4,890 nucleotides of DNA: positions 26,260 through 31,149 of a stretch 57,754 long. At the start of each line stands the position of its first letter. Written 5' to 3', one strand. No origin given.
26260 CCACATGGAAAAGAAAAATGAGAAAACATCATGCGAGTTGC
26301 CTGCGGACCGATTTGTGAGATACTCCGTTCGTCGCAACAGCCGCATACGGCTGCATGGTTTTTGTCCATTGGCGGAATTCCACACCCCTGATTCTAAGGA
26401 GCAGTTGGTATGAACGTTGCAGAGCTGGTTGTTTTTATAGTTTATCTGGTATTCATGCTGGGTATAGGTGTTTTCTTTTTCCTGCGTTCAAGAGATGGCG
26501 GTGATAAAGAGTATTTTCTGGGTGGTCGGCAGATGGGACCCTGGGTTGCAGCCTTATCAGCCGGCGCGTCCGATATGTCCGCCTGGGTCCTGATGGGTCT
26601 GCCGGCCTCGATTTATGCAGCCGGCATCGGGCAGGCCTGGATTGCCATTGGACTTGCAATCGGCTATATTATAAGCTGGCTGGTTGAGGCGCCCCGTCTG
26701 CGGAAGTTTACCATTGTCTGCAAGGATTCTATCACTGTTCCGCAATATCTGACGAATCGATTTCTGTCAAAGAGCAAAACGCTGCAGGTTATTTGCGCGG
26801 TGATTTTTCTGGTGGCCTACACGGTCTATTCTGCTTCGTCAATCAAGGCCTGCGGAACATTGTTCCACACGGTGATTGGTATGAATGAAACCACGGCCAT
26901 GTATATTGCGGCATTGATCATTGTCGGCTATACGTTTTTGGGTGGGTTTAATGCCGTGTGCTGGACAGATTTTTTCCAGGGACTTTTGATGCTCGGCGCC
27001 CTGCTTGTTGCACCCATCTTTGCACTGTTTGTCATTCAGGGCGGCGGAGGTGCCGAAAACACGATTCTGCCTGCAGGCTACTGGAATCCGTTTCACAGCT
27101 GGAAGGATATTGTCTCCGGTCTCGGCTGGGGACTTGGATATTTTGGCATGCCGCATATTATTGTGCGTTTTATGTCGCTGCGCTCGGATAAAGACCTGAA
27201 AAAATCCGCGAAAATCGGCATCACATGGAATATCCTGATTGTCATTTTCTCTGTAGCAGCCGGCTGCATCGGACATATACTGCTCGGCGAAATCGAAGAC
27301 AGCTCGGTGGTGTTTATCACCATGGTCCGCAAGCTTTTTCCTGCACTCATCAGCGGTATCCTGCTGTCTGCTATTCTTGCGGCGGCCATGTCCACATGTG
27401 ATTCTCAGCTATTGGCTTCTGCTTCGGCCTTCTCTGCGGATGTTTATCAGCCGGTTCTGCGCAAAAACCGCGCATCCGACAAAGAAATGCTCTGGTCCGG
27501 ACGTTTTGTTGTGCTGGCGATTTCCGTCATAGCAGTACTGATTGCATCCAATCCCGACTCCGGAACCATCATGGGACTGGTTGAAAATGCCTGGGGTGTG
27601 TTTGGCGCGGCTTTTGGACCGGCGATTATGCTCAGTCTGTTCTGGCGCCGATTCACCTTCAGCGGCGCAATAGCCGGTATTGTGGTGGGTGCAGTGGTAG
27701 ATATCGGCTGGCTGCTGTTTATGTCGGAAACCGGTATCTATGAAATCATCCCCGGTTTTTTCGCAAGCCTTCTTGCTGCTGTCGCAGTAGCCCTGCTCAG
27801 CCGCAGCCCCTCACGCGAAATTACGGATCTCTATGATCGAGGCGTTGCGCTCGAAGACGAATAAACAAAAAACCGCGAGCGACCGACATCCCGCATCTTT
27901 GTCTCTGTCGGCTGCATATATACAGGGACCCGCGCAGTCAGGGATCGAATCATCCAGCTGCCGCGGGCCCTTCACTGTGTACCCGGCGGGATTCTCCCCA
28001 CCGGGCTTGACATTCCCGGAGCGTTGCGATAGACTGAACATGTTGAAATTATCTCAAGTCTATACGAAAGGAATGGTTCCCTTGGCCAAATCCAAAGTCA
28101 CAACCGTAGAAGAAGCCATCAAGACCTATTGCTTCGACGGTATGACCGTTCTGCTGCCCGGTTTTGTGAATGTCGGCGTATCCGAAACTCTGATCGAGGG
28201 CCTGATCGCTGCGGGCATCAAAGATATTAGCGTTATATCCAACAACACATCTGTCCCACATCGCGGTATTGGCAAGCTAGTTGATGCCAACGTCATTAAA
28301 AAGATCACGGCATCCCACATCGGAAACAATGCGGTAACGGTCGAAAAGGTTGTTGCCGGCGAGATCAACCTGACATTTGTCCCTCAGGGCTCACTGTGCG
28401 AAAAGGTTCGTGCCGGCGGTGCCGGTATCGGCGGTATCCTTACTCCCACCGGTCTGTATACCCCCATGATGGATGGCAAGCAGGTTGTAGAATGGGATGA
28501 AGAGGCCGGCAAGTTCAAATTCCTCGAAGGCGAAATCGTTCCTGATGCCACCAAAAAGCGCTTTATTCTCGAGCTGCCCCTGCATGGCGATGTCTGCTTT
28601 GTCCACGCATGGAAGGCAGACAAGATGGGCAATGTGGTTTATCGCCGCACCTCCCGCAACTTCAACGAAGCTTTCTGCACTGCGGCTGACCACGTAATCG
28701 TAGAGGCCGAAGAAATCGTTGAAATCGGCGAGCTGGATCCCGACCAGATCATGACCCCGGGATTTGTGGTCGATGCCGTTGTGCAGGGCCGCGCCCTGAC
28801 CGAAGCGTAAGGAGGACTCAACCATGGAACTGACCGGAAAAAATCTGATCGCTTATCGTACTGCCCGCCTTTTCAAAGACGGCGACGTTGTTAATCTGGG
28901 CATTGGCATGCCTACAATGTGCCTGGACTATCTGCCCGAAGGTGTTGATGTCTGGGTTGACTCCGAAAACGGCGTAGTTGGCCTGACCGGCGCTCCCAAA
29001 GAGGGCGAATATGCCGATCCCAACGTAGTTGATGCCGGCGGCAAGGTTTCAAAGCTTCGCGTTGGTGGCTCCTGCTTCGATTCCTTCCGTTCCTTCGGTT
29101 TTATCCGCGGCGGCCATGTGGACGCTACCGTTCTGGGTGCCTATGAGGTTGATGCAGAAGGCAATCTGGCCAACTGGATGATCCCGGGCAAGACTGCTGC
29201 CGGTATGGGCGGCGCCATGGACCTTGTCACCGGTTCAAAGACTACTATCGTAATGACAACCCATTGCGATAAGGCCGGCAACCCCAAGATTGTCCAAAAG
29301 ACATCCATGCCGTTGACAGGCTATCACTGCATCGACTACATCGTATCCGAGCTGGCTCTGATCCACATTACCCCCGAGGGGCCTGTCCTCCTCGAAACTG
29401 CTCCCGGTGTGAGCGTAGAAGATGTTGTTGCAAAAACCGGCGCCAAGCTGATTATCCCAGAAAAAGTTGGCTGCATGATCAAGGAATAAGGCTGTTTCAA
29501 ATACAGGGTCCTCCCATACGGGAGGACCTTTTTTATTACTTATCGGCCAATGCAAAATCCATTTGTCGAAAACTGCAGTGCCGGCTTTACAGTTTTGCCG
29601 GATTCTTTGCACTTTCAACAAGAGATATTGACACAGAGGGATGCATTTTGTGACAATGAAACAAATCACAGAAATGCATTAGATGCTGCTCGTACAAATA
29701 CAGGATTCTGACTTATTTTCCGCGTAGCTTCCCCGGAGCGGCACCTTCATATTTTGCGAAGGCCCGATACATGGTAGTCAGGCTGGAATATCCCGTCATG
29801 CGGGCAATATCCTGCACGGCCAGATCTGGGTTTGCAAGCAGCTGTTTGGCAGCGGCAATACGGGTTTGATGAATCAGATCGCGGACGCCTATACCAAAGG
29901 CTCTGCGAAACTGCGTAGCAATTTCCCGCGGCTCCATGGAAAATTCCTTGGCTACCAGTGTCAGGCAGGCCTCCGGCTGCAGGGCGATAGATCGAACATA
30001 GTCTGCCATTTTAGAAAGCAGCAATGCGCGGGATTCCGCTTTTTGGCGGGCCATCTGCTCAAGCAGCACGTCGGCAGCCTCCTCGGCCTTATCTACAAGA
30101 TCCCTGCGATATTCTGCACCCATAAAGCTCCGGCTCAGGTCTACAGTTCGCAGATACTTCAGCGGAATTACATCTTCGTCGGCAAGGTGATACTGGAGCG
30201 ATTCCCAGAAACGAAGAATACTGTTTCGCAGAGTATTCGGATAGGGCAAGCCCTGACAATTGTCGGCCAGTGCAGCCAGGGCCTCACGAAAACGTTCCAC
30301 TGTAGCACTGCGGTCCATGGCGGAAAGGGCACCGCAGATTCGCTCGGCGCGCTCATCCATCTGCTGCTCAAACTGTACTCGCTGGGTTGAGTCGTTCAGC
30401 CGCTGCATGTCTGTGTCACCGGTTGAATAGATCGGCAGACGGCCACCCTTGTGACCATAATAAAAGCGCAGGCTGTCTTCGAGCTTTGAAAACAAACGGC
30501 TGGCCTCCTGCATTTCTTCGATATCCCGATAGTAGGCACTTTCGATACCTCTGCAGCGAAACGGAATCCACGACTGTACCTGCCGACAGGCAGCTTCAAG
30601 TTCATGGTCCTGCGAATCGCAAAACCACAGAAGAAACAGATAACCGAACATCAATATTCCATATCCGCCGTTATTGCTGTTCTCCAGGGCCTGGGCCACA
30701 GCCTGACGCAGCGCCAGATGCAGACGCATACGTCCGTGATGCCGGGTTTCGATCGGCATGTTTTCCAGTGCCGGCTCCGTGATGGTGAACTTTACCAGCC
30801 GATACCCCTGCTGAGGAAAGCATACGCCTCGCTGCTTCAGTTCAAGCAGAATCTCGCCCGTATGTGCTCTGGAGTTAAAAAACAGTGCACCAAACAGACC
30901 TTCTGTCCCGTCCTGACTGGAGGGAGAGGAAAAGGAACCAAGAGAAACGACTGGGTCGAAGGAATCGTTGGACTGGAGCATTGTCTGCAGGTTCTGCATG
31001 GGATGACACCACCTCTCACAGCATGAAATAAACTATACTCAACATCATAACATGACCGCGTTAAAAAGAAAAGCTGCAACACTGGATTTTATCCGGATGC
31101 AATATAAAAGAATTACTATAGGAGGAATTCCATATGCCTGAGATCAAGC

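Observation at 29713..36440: AraC-regulated island: (Gly-Gly-Pro)n proteins bracketing three tandem NTF2/SnoaL-like paralogs plus an orphan giant solute-binding lipoprotein; candidate undescribed system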

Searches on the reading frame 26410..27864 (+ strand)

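Call 38: search_protein_families(library=pfam, proteins=[window:26410-27864:+], max_evalue=0.0001)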
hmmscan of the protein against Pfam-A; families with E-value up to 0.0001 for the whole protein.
window:26410-27864:+ (484 aa): 1 family
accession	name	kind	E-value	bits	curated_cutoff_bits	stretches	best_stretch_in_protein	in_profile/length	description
PF00474.23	SSF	-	6.4e-87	292.5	22.8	1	35-427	1-406/406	Sodium:solute symporter family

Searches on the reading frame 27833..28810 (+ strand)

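Call 38: search_protein_families(library=pfam, proteins=[window:27833-28810:+], max_evalue=0.0001)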
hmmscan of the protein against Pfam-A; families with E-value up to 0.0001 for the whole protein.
window:27833-28810:+ (325 aa): 1 family
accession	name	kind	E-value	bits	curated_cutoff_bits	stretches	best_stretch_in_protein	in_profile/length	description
PF01144.29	CoA_trans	-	9.6e-52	176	23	1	90-318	2-216/217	Coenzyme A transferase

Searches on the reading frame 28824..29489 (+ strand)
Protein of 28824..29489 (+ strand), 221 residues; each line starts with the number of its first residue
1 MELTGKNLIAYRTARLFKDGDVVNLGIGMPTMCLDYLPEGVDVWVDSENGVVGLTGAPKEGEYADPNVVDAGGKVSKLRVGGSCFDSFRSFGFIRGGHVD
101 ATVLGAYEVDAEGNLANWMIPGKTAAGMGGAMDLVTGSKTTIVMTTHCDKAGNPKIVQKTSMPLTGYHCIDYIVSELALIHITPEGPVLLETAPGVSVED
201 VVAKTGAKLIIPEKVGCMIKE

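Call 38: search_protein_families(library=pfam, proteins=[window:28824-29489:+], max_evalue=0.0001)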
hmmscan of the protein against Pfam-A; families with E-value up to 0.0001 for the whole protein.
window:28824-29489:+ (221 aa): 1 family
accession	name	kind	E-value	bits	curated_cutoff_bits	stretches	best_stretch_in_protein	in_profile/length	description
PF01144.29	CoA_trans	-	1.6e-31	109.8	23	1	9-203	4-216/217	Coenzyme A transferase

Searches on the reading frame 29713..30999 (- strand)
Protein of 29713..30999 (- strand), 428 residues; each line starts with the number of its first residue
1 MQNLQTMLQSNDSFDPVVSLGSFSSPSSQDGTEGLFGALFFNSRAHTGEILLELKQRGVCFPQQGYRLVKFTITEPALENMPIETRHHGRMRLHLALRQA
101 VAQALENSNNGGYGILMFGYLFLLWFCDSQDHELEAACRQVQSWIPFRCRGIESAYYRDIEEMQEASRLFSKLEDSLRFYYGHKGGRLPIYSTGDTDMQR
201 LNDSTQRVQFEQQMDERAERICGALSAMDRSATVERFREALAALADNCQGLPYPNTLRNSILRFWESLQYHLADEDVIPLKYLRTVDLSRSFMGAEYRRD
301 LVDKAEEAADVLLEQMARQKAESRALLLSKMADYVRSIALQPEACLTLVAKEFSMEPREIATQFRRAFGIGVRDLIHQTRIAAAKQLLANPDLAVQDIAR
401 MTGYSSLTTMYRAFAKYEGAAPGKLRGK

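Call 3: search_protein_families(library=pfam, proteins=[window:29713-30999:-], max_evalue=1)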
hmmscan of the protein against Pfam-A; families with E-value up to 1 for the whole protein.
window:29713-30999:- (428 aa): 5 families
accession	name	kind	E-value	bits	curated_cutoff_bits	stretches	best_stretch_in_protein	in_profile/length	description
PF12833.13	HTH_18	-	1e-18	67.8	33.6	1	350-426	2-78/80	Helix-turn-helix domain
PF00165.29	HTH_AraC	-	0.0011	19.5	26.6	1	392-422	8-37/42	Bacterial regulatory helix-turn-helix proteins, AraC family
PF17853.6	GGDEF_2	-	0.1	13.3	24.5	0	96-164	36-104/116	GGDEF-like domain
PF14473.11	RD3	-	0.18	12.1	27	0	205-252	64-111/129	RD3 protein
PF01814.28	Hemerythrin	-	0.36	11.8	25.3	0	236-317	19-93/127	Hemerythrin HHE cation binding domain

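Call 4: search_protein_families(library=ncbifam, proteins=[window:29713-30999:-], max_evalue=1)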
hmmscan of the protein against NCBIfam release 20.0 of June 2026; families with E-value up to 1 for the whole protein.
window:29713-30999:- (428 aa): 20 families
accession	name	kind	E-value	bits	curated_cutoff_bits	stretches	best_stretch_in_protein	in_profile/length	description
NF006902.0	PRK09393.1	equivalog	2.5e-11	43.4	425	1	314-426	211-319/327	transcriptional regulator FtrA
TIGR04094.1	adjacent_YSIRK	equivalog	6.3e-10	38.6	200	1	314-423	273-380/383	YSIRK-targeted surface antigen transcriptional regulator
NF007693.0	PRK10371.1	equivalog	2.3e-09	36.9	253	1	328-426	200-297/309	transcriptional regulator MelR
NF049968.1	QhpR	equivalog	2.6e-09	36.6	250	1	305-426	166-284/284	AraC-like transcriptional regulator QhpR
NF007860.0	PRK10572.1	equivalog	4.9e-09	35.5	208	1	312-426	166-282/292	arabinose operon transcriptional regulator AraC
NF050186.1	TransRegGliRPseudo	equivalog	2.1e-07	30.6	570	1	346-426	255-334/338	AraC family transcriptional regulator GliR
NF049932.1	TranspRegBtr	equivalog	3.1e-07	29.3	900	1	344-423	181-260/531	bacillibactin transport transcriptional regulator Btr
NF047788.1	TransRegPocR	equivalog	4.4e-07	29.5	500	1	328-425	188-287/296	transcriptional regulator PocR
NF047455.1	TF_Staph_AryK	equivalog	1.2e-06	27.1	850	1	323-427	154-257/759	transcriptional regulator AryK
NF010025.2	PRK13500.1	equivalog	0.00013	21.6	525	1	326-426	176-275/282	HTH-type transcriptional activator RhaR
NF040475.1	chlor_reg_RclR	equivalog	0.00014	21.3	400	1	315-426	163-276/284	reactive chlorine-specific transcriptional regulator RclR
NF007633.0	PRK10296.1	equivalog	0.00087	18.9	264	1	364-426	210-272/280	transcriptional regulator ChbR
NF010027.0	PRK13502.1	equivalog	0.0012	18.3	384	1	322-426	172-275/282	HTH-type transcriptional activator RhaR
NF010028.0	PRK13503.1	equivalog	0.0022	17.4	288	1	319-426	164-270/278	HTH-type transcriptional activator RhaS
NF010026.0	PRK13501.1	equivalog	0.013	14.7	363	1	354-426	203-275/290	HTH-type transcriptional activator RhaR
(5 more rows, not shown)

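Call 54: search_protein_families(library=padloc, proteins=[window:29713-30999:-], max_evalue=0.1)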
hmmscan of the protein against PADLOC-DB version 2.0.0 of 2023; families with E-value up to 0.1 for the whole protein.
window:29713-30999:- (428 aa): 1 family
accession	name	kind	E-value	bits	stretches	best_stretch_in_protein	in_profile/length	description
PDLC03488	REase_II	-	0.063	10.2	1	157-189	180-212/430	Type II restriction enzyme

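Call 68: search_solved_structures(query=A6, max_evalue=1)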
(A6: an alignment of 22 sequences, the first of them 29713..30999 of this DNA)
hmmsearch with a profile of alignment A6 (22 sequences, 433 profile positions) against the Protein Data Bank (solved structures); distinct sequences matched with E-value up to 1: 44.
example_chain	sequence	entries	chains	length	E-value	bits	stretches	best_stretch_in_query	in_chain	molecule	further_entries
6swi_A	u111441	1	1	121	2.7e-25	92.6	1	327-430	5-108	Two-component response regulator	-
3oou_A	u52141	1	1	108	2.3e-19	73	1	326-428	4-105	Lin2118 protein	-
3lsg_A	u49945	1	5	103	5.9e-19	71.7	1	331-428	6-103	Two-component response regulator yesN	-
2k9s_A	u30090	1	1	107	6e-18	68.3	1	326-428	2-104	Arabinose operon regulatory protein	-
12aw_A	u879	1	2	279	2e-16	63.3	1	308-431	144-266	HYBRID TWO-COMPONENT SYSTEM PROTEIN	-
7w5w_J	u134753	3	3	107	1.1e-14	57.5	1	324-429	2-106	Regulatory protein SoxS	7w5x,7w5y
4fe4_A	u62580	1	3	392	1.2e-14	57.4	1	318-429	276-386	Xylose operon regulatory protein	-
4fe7_A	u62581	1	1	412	1.3e-14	57.3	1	318-429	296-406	Xylose operon regulatory protein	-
1xs9_A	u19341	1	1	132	3.7e-14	55.9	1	316-430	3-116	Multiple antibiotic resistance protein marA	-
1bl0_A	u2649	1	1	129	1.8e-13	53.6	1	320-430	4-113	PROTEIN (MULTIPLE ANTIBIOTIC RESISTANCE PROTEIN)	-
7r3w_A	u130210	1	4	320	1.6e-11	47.2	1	325-430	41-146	Putative bacterial regulatory helix-turn-helix protein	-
7bef_G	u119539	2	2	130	6.8e-11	45.1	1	326-431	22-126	Transcriptional activator RamA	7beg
3w6v_A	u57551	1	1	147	2.4e-08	36.7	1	347-429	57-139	AdpA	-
3mkl_A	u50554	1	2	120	4.5e-08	35.8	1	344-431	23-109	HTH-type transcriptional regulator gadX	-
8rcx_A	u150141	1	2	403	8.6e-07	31.6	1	345-428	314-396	HTH-type transcriptional regulator VirS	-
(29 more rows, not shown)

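Call 69: search_protein_families(library=pfam, alignment_id=A6, max_evalue=1)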
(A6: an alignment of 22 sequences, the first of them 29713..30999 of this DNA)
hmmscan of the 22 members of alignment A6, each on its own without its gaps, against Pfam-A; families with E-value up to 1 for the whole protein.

A. member 1, window:29713-30999:- (428 aa): 5 families
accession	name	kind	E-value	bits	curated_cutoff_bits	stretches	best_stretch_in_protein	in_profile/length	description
PF12833.13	HTH_18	-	1e-18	67.8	33.6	1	350-426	2-78/80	Helix-turn-helix domain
PF00165.29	HTH_AraC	-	0.0011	19.5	26.6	1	392-422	8-37/42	Bacterial regulatory helix-turn-helix proteins, AraC family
PF17853.6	GGDEF_2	-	0.1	13.3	24.5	0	96-164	36-104/116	GGDEF-like domain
PF14473.11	RD3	-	0.18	12.1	27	0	205-252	64-111/129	RD3 protein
PF01814.28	Hemerythrin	-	0.36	11.8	25.3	0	236-317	19-93/127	Hemerythrin HHE cation binding domain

B. families by the number of members that match (of 22 scanned): 31 families (the first 25 are shown)
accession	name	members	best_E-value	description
PF12833.13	HTH_18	22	1.9e-20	Helix-turn-helix domain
PF00165.29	HTH_AraC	22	1.4e-14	Bacterial regulatory helix-turn-helix proteins, AraC family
PF17853.6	GGDEF_2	9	1.3e-07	GGDEF-like domain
PF13545.12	HTH_Crp_2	2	0.0032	Crp-like helix-turn-helix domain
PF22677.2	Ble-like_N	2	0.047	Bleomycin resistance protein-like N-terminal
PF01047.28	MarR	1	0.0045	MarR family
PF05636.17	HIGH_NTase1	1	0.0085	HIGH Nucleotidyl Transferase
PF23649.1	FKBP15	1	0.021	FK506-binding protein 15-like domain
PF21581.3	SCD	1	0.025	Stromalin conservative domain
PF02183.23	HALZ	1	0.035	Homeobox associated leucine zipper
PF12974.12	Phosphonate-bd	1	0.041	ABC transporter, phosphonate, periplasmic substrate-binding protein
PF19802.4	DUF6285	1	0.045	Domain of unknown function (DUF6285)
PF14575.11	EphA2_TM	1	0.055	Ephrin type-A receptor 2 transmembrane domain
PF00269.25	SASP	1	0.071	Small, acid-soluble spore proteins, alpha/beta type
PF13384.12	HTH_23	1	0.088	Homeodomain-like domain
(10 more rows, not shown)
